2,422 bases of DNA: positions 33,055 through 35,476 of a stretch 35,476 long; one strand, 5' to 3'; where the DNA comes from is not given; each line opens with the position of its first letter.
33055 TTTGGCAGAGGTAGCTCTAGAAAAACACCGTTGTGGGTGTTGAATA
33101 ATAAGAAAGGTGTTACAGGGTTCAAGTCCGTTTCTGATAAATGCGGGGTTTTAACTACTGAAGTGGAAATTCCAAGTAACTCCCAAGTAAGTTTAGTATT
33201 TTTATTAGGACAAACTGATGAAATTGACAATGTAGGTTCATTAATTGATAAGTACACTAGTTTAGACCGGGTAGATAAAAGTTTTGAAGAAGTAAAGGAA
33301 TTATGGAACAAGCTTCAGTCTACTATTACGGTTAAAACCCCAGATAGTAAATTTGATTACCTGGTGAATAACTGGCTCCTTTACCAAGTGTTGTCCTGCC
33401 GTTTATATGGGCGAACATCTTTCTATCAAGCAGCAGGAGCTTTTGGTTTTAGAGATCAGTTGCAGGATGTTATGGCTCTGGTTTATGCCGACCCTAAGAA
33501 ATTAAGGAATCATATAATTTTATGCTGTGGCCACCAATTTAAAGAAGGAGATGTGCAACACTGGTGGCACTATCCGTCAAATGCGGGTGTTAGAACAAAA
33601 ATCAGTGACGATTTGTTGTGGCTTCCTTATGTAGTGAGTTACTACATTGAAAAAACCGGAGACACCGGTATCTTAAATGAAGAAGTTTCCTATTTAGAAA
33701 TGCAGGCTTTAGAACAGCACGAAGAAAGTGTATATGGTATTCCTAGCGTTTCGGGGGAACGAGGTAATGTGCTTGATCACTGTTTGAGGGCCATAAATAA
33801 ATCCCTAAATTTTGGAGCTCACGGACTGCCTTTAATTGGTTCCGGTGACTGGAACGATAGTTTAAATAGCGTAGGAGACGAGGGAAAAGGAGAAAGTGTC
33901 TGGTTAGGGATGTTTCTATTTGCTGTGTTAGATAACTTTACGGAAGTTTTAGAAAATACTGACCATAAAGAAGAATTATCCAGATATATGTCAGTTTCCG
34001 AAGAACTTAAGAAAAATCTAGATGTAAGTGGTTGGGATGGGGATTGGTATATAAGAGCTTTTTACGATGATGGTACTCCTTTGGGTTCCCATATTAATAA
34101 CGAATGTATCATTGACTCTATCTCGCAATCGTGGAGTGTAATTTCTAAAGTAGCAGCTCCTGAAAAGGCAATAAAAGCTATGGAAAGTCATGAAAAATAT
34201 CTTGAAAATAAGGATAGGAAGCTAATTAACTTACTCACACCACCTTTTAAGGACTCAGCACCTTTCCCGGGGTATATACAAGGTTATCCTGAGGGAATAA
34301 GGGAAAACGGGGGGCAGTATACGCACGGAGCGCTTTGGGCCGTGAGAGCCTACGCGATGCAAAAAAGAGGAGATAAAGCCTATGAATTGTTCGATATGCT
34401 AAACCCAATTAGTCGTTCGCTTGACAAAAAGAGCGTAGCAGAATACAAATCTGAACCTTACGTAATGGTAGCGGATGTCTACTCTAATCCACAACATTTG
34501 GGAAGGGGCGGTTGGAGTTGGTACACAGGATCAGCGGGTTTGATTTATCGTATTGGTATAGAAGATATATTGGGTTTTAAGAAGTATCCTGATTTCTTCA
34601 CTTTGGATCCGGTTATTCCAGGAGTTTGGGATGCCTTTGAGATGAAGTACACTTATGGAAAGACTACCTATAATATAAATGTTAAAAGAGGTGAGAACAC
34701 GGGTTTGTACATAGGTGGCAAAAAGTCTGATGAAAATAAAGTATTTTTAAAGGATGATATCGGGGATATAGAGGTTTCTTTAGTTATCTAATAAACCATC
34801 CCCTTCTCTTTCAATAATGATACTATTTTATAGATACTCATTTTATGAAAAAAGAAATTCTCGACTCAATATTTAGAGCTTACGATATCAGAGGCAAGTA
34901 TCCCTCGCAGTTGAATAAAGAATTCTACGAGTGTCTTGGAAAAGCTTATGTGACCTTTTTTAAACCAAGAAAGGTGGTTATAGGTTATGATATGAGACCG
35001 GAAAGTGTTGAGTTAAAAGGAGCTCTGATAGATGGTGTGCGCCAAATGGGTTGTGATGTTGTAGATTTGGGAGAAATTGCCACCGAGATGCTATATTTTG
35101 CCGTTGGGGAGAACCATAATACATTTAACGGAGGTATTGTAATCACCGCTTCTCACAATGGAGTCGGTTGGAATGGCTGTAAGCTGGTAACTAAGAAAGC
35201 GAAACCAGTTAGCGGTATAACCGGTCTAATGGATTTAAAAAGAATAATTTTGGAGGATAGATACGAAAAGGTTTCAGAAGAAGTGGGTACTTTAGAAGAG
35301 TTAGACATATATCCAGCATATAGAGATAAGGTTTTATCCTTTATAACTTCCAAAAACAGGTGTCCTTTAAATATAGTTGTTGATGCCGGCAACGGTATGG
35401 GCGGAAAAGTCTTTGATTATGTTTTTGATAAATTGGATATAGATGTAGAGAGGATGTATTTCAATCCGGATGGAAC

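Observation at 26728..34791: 8-kb single gene with the full cyclic beta-1,2-glucan synthase architecture in a compact, reduced-looking genome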

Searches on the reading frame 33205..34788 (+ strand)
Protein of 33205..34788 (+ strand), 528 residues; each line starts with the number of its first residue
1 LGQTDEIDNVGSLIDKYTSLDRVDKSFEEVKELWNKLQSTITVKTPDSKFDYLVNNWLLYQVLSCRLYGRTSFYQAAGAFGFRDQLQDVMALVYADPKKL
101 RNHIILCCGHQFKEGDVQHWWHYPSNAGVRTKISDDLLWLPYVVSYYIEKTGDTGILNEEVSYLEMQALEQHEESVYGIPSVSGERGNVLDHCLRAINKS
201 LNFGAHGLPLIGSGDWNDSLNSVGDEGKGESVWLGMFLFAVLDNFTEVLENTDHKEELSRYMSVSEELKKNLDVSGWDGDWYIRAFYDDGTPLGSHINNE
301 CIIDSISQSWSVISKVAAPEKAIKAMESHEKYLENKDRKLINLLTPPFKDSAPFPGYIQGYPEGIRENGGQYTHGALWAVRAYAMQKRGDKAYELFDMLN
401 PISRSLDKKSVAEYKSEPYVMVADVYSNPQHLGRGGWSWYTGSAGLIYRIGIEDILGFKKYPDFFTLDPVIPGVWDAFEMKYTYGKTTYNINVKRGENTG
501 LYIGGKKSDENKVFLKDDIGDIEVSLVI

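Call 27: search_solved_structures(query=window:33205-34788:+, max_evalue=1e-20, show_alignments=3)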
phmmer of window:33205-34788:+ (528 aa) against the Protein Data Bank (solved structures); distinct sequences matched with E-value up to 1e-20: 15.
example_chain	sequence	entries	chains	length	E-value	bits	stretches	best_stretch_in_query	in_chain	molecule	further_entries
8rf9_A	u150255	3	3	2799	2.1e-140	471.9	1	2-497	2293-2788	Cyclic beta 1-2 glucan synthetase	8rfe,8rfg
8rf0_A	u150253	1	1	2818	2.1e-140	471.9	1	2-497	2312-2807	Cyclic beta-(1,2)-glucan synthase NdvB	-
8ho9_A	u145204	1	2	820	6.4e-58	199.6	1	12-499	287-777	Cellobiose phosphorylase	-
8ho7_A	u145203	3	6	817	8.9e-58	199.2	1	12-499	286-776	Cellobiose phosphorylase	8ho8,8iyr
3qde_A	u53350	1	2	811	1.5e-57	198.4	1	12-499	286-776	Cellobiose phosphorylase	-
8hob_A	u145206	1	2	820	2e-57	198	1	12-499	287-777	Cellobiose phosphorylase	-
1v7v_A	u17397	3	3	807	9e-45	156.2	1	13-498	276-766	chitobiose phosphorylase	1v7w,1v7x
3rrs_A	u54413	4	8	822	1.5e-44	155.5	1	10-496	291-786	Cellobiose phosphorylase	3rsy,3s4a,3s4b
3s4c_A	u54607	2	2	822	1.8e-44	155.3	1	10-496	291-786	Lactose Phosphorylase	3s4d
2cqs_A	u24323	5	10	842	2.9e-42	147.9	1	12-495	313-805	Cellobiose Phosphorylase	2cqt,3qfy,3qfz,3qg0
3afj_A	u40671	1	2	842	2e-41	145.2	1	12-495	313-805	Cellobiose Phosphorylase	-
3act_A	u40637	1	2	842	2.7e-41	144.8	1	12-495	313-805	Cellobiose Phosphorylase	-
3acs_A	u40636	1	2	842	4.4e-41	144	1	12-495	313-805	Cellobiose Phosphorylase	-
8bou_A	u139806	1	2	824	1.1e-37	132.9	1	16-495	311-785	N,N'-diacetylchitobiose phosphorylase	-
4zle_A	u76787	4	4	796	7.4e-36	126.8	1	12-496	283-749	Putative b-glycan phosphorylase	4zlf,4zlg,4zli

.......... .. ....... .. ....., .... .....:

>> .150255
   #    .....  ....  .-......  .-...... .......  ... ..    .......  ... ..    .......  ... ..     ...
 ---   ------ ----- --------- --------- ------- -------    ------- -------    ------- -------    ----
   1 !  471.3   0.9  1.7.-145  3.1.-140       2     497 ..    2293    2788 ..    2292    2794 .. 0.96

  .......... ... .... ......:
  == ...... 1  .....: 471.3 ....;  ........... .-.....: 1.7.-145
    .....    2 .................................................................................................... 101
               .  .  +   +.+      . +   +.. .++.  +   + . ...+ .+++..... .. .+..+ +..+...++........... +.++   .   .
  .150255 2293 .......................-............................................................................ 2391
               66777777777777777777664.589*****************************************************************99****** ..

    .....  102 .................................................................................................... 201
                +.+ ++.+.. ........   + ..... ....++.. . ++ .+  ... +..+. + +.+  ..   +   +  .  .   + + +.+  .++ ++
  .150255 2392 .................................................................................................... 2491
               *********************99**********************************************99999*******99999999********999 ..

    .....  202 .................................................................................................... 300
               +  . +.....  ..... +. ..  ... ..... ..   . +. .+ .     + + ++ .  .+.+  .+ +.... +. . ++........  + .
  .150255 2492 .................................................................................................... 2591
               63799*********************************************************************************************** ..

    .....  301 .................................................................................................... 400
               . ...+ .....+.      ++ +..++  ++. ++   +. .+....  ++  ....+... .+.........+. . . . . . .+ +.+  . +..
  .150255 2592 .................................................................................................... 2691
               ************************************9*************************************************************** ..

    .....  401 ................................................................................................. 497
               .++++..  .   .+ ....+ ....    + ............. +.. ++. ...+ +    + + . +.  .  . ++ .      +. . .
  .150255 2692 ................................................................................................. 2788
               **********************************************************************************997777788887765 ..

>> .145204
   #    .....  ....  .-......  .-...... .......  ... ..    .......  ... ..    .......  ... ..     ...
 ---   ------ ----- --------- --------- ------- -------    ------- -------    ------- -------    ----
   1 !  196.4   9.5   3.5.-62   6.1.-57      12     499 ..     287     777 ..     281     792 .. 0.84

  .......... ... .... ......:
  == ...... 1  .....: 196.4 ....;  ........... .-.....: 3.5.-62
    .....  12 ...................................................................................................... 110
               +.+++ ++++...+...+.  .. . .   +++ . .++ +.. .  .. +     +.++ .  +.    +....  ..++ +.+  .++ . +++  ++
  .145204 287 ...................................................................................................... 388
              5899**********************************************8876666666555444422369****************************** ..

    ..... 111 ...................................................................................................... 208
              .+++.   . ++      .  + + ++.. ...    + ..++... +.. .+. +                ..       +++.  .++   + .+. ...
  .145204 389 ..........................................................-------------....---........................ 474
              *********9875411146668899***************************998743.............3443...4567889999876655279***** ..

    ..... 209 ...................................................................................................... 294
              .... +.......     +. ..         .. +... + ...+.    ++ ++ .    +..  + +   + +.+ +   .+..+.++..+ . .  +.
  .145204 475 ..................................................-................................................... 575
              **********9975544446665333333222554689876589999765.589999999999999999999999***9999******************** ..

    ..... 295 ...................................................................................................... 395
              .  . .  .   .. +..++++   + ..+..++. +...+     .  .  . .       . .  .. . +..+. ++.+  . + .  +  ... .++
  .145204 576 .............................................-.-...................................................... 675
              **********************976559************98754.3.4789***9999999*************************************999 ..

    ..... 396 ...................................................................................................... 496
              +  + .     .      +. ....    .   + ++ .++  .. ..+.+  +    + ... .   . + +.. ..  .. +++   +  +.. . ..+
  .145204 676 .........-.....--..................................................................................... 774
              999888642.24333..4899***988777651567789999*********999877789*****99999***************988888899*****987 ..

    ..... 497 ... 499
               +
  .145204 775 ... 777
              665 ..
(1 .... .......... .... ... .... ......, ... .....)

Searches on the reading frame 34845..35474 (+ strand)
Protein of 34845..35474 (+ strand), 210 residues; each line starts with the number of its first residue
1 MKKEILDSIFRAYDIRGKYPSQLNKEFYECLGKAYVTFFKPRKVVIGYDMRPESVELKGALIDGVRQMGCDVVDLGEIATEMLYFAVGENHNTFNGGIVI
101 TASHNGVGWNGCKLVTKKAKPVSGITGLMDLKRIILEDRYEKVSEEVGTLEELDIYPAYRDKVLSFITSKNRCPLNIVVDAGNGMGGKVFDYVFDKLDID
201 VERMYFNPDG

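Call 9: search_protein_families(library=ncbifam, proteins=[window:34845-35474:+], max_evalue=0.001)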
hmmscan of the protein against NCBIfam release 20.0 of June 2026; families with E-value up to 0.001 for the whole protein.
window:34845-35474:+ (210 aa): 5 families
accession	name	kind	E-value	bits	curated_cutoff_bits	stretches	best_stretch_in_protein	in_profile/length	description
NF007088.0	PRK09542.1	equivalog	9.1e-47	160.1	618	1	4-210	6-211/456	phosphomannomutase/phosphoglucomutase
NF011943.0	PRK15414.1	subfamily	3e-42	145.2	801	1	9-196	6-192/456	phosphomannomutase CpsG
TIGR03990.1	Arch_GlmM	equivalog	2.1e-40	139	439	1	9-210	3-205/444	phosphoglucosamine mutase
NF046027.1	PhglucPhmanMutPgmG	equivalog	1.1e-29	103.4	600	1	4-203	4-199/460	phosphoglucomutase/phosphomannomutase PgmG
TIGR01455.1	glmM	equivalog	3.3e-16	59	447.55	1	15-210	6-207/442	phosphoglucosamine mutase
